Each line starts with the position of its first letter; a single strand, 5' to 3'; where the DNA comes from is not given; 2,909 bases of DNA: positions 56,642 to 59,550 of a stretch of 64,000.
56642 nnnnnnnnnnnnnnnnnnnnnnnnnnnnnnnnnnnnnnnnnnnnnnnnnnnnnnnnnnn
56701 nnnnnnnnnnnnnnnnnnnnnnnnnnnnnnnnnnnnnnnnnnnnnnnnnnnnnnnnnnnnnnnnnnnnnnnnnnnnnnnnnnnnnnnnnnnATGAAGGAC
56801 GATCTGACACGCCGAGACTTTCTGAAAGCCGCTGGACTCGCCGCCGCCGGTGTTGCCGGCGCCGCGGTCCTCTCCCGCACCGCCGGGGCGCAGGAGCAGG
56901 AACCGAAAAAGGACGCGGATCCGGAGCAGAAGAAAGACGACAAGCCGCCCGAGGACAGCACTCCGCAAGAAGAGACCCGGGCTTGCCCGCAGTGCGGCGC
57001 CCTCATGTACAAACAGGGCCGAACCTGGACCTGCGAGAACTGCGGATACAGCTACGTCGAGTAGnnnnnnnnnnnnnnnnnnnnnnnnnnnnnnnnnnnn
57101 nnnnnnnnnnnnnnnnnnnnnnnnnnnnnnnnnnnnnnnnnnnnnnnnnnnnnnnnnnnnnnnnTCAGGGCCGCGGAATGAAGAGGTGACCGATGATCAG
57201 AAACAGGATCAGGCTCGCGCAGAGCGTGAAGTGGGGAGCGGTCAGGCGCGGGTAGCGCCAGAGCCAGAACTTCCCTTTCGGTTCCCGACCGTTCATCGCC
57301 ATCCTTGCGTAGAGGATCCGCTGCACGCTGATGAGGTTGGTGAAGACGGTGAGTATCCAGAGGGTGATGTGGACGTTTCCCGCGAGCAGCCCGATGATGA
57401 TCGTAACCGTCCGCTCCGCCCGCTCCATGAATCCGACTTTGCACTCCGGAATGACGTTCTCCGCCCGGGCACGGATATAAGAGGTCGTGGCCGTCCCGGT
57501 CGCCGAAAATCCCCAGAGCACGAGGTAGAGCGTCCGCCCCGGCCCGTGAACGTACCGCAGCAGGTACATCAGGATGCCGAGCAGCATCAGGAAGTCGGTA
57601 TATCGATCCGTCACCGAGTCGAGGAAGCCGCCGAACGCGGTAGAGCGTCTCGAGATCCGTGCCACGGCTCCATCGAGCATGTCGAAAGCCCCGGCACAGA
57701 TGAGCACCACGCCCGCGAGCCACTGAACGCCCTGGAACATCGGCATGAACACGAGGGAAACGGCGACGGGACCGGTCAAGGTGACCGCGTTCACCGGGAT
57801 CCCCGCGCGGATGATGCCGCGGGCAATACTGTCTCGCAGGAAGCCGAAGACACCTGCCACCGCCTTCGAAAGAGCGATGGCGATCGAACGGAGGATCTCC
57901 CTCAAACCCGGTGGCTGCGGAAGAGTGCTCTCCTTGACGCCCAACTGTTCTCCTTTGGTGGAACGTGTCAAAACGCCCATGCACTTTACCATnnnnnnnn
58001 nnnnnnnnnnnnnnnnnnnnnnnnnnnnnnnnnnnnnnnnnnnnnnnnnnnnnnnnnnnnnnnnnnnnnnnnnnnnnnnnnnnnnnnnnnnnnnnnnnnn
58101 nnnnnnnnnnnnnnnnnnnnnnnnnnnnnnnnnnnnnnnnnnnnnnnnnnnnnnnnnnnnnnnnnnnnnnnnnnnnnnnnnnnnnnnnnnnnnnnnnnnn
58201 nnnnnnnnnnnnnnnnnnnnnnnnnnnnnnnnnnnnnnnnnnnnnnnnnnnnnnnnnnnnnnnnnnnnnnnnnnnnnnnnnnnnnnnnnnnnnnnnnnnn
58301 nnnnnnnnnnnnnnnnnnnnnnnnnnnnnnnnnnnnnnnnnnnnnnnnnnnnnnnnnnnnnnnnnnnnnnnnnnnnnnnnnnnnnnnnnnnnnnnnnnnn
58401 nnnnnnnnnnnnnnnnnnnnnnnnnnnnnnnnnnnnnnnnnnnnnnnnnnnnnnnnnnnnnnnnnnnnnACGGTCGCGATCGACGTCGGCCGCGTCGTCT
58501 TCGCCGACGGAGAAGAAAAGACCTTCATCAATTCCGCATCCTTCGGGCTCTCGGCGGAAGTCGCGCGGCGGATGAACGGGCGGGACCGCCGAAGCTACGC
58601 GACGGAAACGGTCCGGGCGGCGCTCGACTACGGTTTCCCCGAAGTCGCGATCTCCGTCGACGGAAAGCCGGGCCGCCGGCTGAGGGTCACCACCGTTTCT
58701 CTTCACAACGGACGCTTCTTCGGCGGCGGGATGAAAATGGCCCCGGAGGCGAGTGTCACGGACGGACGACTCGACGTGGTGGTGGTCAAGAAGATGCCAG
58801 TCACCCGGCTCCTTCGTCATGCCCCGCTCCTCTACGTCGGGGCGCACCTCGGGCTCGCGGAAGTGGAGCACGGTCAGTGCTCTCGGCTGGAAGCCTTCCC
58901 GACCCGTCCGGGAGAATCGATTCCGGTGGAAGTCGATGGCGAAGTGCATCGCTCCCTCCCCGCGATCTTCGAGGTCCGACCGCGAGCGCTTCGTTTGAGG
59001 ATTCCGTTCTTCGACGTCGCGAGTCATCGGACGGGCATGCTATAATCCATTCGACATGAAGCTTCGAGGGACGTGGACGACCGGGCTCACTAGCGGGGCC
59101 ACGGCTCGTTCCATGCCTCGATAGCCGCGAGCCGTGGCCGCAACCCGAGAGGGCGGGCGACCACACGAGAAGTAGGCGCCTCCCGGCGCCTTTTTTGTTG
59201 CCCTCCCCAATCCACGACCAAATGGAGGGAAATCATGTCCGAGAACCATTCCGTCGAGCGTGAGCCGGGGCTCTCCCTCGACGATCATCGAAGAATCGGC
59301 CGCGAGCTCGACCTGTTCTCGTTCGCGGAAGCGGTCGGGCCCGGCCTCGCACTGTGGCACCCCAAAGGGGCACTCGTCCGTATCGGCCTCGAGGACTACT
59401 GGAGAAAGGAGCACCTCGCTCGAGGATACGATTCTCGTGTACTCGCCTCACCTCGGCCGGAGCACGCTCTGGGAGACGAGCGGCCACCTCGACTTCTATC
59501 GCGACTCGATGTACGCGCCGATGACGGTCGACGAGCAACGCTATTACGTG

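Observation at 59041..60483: Editing-domain-less ThrRS paralogue preceded by a structured leader with a terminator hairpin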

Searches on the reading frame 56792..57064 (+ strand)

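Call 61: search_protein_families(library=ncbifam, proteins=[window:56792-57064:+], max_evalue=0.00001)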
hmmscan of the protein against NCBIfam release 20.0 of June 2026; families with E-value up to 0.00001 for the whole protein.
window:56792-57064:+ (90 aa): 2 families
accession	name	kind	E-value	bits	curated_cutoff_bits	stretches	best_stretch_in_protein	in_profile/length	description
TIGR02811.1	formate_TAT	hypoth_equivalog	1.6e-07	31.5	48.45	1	2-49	6-51/66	formate dehydrogenase region TAT target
NF006417.0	PRK08665.1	equivalog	3.3e-06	25.6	961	1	23-87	693-756/759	vitamin B12-dependent ribonucleotide reductase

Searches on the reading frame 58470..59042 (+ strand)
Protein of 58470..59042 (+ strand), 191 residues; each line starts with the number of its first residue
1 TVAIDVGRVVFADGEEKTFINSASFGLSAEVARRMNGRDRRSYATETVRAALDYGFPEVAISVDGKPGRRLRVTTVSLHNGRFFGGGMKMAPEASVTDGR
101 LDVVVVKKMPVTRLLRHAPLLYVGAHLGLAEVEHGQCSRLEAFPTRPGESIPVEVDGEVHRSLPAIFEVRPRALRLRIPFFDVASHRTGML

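Call 61: search_protein_families(library=ncbifam, proteins=[window:58470-59042:+], max_evalue=0.00001)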
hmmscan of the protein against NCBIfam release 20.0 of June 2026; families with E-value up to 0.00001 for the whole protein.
window:58470-59042:+ (191 aa): 8 families
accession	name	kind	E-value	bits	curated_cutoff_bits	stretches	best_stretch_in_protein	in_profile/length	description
NF009604.0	PRK13057.1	equivalog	2e-27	95.9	274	1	4-179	124-295/302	lipid kinase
TIGR00147.1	TIGR00147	subfamily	4.1e-19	68.6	118.65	1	2-179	121-295/296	YegS/Rv2252/BmrU family lipid kinase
NF008882.0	PRK11914.1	equivalog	1.1e-17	64.2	302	1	3-176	127-300/306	diacylglycerol kinase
NF009602.0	PRK13054.1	equivalog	1.2e-11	44.3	284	1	4-179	123-293/301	lipid kinase YegS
NF009603.0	PRK13055.1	subfamily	8.3e-09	34.8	342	1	2-175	123-296/335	diacylglycerol kinase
NF009874.0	PRK13337.1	equivalog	4.5e-08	32.3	385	1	77-177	195-292/305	diacylglycerol kinase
TIGR03702.1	lip_kinase_YegS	equivalog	4.3e-07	29.3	387.45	1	75-179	190-289/295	lipid kinase YegS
NF009605.0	PRK13059.1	equivalog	5.3e-07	28.9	313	1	3-172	120-285/295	putative lipid kinase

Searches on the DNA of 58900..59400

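Call 4: search_rna_families(source=window, start=58900, end=59400, threshold=evalue, max_evalue=10, show_alignments=4)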
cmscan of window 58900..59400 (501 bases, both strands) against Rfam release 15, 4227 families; matches with E-value up to 10: 4.
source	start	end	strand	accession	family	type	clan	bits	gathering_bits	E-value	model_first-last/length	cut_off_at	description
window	59120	59207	+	RF02502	Atu_C8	Gene; sRNA;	-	18.5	50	0.52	1-122/122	no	Rhizobiales sRNA Atu_C8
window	59124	59196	+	RF01394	isrK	Gene; sRNA;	-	18.4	50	0.11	1-77/77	no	isrK Hfq binding RNA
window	59084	59153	+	RF03991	mir-9209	Gene; miRNA;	-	17.4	90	0.83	1-72/72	no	mir-9209 microRNA precursor family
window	59090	59148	-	RF00486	mir-129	Gene; miRNA;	-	14.2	48.6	6.8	1-75/75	no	mir-129 microRNA precursor family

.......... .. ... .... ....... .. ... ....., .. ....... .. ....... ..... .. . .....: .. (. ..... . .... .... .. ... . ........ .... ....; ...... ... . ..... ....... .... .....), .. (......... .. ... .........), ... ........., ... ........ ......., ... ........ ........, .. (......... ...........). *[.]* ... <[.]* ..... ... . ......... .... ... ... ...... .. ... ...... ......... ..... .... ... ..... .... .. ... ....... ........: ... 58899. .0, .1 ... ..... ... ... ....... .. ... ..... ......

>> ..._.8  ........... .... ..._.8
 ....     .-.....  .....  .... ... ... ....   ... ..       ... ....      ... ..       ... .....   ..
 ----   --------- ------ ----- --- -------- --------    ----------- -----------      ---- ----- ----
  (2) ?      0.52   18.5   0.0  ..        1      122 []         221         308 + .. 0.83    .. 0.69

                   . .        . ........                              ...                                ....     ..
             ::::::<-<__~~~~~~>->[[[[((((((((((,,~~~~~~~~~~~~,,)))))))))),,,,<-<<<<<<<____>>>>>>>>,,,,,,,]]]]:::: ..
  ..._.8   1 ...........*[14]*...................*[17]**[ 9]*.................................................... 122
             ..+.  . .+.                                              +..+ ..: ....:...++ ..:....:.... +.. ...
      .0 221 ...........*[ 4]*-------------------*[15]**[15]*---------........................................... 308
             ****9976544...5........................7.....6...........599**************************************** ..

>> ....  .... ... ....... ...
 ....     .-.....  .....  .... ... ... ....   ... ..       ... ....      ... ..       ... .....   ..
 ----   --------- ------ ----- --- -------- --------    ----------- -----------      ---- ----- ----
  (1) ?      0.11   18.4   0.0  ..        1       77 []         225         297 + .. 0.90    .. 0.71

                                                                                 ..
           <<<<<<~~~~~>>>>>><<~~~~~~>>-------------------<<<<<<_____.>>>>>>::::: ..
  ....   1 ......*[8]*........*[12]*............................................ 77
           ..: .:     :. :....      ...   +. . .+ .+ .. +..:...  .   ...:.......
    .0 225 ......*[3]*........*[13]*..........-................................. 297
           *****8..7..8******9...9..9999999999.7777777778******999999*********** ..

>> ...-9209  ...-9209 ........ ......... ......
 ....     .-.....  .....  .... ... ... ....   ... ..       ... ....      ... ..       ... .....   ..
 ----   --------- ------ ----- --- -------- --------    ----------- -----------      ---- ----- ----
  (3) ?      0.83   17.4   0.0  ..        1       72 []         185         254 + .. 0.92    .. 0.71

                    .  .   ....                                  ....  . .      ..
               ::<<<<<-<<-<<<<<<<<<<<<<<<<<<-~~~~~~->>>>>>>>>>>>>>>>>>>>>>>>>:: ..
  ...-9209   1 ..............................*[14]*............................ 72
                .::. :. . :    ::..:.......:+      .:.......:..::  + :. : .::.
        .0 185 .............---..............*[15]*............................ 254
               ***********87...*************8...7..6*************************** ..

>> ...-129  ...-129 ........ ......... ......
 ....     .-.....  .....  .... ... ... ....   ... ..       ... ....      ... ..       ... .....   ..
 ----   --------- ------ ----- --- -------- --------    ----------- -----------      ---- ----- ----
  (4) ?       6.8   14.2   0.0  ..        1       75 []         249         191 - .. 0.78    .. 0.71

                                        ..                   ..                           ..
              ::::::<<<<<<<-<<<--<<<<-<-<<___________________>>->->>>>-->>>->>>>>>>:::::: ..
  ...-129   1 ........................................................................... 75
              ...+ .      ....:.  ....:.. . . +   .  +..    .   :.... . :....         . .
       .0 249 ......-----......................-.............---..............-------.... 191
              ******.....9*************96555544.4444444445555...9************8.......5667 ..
